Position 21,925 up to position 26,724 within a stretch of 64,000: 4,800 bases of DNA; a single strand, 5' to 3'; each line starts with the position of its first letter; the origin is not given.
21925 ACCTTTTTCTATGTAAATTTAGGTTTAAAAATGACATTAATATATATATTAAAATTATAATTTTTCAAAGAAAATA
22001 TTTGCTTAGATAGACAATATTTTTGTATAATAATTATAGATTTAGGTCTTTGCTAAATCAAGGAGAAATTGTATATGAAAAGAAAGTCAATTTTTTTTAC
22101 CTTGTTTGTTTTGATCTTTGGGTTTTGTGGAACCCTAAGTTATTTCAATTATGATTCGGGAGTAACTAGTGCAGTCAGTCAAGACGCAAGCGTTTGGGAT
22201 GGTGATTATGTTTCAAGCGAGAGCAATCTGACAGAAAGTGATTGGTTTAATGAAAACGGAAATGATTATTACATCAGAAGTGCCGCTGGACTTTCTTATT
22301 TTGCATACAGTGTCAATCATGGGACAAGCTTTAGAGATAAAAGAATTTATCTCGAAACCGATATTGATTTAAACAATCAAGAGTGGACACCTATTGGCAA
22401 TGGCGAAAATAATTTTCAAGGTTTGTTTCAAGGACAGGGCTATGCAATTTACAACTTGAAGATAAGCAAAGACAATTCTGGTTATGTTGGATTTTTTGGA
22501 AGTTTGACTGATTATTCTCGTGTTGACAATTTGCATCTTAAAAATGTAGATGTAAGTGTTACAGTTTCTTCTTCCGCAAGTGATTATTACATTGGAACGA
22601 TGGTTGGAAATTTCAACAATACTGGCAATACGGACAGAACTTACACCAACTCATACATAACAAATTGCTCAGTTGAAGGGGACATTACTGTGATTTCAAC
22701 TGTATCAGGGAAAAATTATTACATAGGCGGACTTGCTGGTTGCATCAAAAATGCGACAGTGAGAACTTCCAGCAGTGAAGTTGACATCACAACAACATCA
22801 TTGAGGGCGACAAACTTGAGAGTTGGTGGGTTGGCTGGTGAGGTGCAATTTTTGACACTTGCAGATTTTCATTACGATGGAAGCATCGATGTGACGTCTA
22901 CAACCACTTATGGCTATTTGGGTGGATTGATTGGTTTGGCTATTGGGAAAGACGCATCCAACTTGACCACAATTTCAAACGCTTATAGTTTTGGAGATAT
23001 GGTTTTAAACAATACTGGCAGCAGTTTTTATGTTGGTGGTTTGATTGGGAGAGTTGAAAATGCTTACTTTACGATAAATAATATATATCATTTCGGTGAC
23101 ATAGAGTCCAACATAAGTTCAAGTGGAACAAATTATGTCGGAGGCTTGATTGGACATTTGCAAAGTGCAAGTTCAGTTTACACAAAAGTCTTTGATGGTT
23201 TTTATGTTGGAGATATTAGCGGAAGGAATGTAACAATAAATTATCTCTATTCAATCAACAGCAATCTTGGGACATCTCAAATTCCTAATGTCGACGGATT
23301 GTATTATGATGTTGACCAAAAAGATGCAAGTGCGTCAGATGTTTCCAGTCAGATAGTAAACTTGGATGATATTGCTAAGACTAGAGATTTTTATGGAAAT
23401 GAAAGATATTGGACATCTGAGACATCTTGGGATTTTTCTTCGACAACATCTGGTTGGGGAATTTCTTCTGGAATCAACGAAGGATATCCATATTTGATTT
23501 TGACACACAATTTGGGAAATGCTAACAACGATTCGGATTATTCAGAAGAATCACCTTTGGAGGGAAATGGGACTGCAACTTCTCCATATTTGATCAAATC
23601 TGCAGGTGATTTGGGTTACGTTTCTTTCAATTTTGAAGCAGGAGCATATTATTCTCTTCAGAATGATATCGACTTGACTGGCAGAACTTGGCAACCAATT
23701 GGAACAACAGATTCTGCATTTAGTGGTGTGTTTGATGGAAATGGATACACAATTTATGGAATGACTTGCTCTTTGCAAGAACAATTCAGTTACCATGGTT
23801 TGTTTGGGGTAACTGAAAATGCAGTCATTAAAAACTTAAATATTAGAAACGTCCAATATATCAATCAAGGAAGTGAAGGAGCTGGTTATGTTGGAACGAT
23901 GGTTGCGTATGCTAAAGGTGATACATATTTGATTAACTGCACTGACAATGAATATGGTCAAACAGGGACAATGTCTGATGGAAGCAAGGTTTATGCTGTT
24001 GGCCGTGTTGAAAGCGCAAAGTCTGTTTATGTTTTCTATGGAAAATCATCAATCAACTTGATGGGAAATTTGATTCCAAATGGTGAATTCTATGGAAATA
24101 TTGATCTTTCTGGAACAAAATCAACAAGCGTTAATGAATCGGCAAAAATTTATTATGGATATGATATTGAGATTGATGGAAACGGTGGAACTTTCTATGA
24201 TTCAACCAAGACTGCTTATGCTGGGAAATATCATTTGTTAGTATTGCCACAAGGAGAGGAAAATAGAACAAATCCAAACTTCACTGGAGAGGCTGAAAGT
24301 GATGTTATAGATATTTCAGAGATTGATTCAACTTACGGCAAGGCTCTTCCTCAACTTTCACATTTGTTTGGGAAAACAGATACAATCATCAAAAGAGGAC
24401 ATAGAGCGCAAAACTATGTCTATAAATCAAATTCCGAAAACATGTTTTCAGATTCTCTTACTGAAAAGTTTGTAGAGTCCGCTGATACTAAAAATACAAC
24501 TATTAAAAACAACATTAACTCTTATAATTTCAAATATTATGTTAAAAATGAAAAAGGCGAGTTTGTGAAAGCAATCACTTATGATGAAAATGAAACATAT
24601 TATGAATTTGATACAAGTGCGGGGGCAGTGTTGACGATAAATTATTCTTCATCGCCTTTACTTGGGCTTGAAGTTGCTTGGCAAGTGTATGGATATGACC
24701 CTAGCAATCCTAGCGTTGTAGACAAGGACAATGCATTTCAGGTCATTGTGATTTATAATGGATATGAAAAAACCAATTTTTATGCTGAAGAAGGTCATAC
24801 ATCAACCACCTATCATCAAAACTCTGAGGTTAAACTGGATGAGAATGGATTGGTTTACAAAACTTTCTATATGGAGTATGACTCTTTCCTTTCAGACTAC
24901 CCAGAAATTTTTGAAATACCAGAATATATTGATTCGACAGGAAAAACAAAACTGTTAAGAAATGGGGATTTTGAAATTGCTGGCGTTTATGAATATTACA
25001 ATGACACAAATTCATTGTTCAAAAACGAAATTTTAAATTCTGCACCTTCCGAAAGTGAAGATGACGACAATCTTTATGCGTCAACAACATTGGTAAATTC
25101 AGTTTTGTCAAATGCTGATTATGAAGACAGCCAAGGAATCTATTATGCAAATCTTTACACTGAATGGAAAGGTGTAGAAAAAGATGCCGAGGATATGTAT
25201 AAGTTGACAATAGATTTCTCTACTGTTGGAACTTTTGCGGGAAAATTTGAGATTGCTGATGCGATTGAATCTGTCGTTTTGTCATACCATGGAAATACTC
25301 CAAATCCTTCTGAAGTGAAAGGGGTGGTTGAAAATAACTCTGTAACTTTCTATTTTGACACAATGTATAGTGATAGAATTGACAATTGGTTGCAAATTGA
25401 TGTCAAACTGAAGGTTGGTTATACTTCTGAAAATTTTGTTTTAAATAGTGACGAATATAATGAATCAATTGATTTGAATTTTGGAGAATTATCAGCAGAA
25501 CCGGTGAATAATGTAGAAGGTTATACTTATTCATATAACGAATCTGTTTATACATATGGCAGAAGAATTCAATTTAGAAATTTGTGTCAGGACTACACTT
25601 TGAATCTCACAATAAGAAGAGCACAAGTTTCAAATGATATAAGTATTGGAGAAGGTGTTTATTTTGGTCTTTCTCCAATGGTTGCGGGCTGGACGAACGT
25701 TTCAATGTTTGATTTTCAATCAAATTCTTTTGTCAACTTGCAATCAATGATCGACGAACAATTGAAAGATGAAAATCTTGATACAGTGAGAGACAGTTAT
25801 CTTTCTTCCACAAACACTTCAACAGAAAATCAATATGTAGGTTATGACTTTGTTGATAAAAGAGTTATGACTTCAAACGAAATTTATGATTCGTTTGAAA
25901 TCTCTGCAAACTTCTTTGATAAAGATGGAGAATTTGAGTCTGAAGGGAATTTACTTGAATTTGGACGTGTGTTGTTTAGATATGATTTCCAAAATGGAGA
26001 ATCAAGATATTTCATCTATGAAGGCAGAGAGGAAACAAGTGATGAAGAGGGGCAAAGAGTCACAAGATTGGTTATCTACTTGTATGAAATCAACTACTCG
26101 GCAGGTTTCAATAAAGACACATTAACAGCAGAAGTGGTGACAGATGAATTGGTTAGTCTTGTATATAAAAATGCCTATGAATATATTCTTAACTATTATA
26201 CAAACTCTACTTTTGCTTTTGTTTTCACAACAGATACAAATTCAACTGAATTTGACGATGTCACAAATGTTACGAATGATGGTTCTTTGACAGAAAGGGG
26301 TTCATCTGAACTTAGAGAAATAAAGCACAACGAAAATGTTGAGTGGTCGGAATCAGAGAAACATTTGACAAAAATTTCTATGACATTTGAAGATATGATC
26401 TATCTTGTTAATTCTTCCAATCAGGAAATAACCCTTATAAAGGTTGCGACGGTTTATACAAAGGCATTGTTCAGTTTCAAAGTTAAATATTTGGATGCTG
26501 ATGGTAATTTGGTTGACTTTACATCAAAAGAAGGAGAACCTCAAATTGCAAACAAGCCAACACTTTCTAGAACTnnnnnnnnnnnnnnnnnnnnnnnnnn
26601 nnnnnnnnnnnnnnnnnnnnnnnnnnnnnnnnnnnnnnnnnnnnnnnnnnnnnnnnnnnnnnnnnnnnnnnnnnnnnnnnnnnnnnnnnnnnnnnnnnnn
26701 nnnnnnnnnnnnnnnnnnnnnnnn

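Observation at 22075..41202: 19.1-kb single ORF: a ~6,375-aa mosaic, membrane-anchored surface protein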

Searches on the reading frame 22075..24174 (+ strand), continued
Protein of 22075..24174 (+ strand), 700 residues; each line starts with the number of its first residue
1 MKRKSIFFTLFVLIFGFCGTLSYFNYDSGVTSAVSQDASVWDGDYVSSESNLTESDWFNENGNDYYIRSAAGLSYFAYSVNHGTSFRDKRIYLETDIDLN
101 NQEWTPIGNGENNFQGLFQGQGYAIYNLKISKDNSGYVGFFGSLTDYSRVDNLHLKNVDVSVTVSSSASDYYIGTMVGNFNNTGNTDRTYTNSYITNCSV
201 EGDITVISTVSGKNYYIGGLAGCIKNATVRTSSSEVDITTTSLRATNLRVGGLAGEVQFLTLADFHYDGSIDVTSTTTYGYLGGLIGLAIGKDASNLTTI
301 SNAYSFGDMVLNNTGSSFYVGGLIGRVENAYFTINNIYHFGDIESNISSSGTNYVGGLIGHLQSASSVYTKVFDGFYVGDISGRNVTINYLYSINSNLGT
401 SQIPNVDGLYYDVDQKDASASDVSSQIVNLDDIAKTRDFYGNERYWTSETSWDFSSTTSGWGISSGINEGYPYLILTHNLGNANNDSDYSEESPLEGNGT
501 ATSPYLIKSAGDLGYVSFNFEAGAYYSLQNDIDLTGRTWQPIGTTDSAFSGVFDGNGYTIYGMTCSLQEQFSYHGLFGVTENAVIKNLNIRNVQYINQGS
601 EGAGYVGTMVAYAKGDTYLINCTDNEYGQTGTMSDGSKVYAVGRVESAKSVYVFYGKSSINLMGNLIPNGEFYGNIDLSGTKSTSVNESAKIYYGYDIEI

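Call 73: fold_search(model_id=the predicted structure, library=pdb)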
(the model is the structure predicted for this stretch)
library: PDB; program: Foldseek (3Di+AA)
matches with E <= 10: 300; with E <= 0.001: 3
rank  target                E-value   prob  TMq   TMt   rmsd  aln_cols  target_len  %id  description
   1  3n6z                  1.2e-06  1.00  0.33  0.54   9.0       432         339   17  Crystal structure of a putative immunoglobulin A1 protease (BACOVA_03286) from Bacteroides ovatus at 1.30 A resolution (released 2010-07-21)
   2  8bwk_A                1.4e-04  0.85  0.18  0.16  19.7       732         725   11  Metagenomic derived PL6 alginate lyase (released 2023-12-20)
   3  5gkq_A                9.0e-04  0.51  0.16  0.14  19.6       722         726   11  Structure of PL6 family alginate lyase AlyGC mutant-R241A (released 2017-02-08)
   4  7uvl_P                1.2e-03  1.00  0.32  0.17   7.4       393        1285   18  IgA1 Protease with IgA1 substrate (released 2022-11-23)
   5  8bwk_C                1.5e-03  0.69  0.17  0.16  19.0       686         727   12  Metagenomic derived PL6 alginate lyase (released 2023-12-20)
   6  6xja_P                2.3e-03  1.00  0.28  0.15   8.4       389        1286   18  Streptococcus Pneumoniae IgA1 Protease with IgA1 substrate (released 2021-01-20)
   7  8bwk_D                3.6e-03  0.20  0.12  0.11  19.6       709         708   11  Metagenomic derived PL6 alginate lyase (released 2023-12-20)
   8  4mr0_A                6.5e-03  0.66  0.16  0.20  14.1       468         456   10  Crystal structure of PfbA, a surface adhesin of Streptococcus pneumoniae (released 2014-02-05)
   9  6xjb                  8.9e-03  1.00  0.32  0.16   6.5       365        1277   18  IgA1 Protease (released 2020-12-09)
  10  7uvk                  8.9e-03  1.00  0.32  0.16  18.8       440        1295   16  G. haemolysans IgA1 protease (released 2022-11-23)
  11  7dmk_D                1.2e-02  0.20  0.14  0.12  21.9       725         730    8  PL6 alginate lyase BcAlyPL6 (released 2021-10-06)
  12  7o78_B                2.2e-02  0.54  0.20  0.23  13.5       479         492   12  Structure of the PL6 family chondroitinase B from Pseudopedobacter saltans, Pedsa3807 (released 2021-07-28)
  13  2pyg_B                2.3e-02  0.44  0.18  0.25  12.5       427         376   12  Azotobacter vinelandii Mannuronan C-5 epimerase AlgE4 A-module (released 2008-05-27)
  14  5lw3                  2.3e-02  0.21  0.15  0.21  13.9       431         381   11  Azotobacter vinelandii Mannuronan C-5 epimerase AlgE6 A-module (released 2017-10-25)
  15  6k0p_A                2.7e-02  0.28  0.16  0.17  14.2       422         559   14  Catalytic domain of GH87 alpha-1,3-glucanase D1045A in complex with nigerose (released 2019-12-25)
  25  5nxk_A                6.1e-02  0.60  0.20  0.34  11.7       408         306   10  L. reuteri 53608 SRRP (released 2018-03-21)
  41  5nxk_B                1.3e-01  0.63  0.23  0.39  11.5       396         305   10  L. reuteri 53608 SRRP (released 2018-03-21)
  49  5nxk_C                1.8e-01  0.38  0.20  0.33  12.1       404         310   12  L. reuteri 53608 SRRP (released 2018-03-21)
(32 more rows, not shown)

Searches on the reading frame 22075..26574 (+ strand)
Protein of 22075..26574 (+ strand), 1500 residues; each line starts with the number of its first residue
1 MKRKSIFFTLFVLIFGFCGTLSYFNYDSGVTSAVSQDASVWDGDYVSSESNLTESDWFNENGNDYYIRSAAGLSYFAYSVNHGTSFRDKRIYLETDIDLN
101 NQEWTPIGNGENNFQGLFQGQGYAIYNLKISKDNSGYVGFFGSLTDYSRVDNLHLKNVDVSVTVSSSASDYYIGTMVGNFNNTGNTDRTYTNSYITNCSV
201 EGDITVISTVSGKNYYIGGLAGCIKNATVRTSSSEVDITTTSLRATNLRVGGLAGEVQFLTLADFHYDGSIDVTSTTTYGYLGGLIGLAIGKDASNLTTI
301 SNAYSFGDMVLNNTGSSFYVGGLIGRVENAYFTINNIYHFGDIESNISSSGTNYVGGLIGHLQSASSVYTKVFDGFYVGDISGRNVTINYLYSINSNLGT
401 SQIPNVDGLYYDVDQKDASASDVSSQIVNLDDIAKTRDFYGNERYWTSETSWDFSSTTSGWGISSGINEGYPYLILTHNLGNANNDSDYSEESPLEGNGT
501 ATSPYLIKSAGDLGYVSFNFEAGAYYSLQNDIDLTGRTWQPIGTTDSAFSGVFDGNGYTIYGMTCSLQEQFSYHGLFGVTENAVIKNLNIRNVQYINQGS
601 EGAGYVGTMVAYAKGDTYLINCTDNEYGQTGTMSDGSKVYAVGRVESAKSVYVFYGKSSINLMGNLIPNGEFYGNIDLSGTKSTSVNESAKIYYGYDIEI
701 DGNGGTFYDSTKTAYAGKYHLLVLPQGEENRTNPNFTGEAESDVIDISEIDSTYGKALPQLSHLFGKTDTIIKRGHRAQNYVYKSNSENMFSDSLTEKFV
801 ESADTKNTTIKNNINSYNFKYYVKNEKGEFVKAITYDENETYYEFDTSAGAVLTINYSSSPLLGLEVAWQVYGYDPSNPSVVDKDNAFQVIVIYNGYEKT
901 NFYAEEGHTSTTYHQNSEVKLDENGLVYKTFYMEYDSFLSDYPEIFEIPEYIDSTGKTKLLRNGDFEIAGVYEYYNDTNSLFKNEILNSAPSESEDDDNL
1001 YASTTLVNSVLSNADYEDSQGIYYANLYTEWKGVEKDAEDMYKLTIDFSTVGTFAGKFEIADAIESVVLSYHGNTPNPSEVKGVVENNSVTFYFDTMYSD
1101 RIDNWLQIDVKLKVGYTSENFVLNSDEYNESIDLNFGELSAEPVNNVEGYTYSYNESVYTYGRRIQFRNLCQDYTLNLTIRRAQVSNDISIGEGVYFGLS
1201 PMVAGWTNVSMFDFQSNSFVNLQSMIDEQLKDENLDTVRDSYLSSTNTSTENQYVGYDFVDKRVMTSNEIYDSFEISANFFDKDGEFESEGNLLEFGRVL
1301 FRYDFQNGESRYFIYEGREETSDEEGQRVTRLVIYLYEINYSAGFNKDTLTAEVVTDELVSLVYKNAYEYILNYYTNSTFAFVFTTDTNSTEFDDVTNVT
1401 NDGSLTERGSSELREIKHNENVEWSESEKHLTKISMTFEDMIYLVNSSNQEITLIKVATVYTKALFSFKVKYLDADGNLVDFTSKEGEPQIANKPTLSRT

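Call 4: search_protein_families(library=pfam, proteins=[window:22075-26574:+], max_evalue=0.01)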
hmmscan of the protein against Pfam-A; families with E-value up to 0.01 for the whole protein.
window:22075-26574:+ (1500 aa): 1 family
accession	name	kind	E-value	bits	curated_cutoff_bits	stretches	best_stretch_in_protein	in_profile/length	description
PF07581.17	Glug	-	1.6e-06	28.6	20.5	0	214-239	2-28/28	The GLUG motif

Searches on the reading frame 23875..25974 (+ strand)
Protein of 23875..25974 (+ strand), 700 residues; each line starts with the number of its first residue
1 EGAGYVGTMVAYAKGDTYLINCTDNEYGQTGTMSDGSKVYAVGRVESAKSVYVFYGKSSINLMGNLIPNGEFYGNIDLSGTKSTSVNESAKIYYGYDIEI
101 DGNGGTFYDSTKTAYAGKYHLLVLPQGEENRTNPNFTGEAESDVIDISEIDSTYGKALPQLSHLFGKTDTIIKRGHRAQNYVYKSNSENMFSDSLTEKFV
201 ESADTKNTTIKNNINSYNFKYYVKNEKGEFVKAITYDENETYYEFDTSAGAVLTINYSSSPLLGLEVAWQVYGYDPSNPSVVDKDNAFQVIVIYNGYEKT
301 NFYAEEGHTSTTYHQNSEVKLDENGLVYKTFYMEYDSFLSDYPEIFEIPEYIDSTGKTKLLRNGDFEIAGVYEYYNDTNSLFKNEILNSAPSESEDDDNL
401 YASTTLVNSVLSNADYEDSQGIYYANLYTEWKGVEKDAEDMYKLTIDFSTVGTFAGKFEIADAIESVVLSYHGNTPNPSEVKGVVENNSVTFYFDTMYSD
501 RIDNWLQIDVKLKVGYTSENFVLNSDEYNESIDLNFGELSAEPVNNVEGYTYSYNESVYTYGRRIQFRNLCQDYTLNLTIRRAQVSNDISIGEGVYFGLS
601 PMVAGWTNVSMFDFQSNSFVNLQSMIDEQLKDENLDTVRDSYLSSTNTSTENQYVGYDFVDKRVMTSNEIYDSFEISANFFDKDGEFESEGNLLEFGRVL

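Call 15: search_protein_families(library=pfam, proteins=[window:23875-25974:+], max_evalue=1)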
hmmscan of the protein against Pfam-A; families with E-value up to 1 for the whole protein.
window:23875-25974:+ (700 aa): 1 family
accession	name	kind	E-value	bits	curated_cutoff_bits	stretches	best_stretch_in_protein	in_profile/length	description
PF04725.17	PsbR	-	0.14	13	22.5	1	23-64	8-49/98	Photosystem II 10 kDa polypeptide PsbR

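Call 20: search_protein_families(library=ncbifam, proteins=[window:23875-25974:+], max_evalue=0.1)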
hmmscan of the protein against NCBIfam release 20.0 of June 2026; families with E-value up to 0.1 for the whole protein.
window:23875-25974:+ (700 aa): 0 families
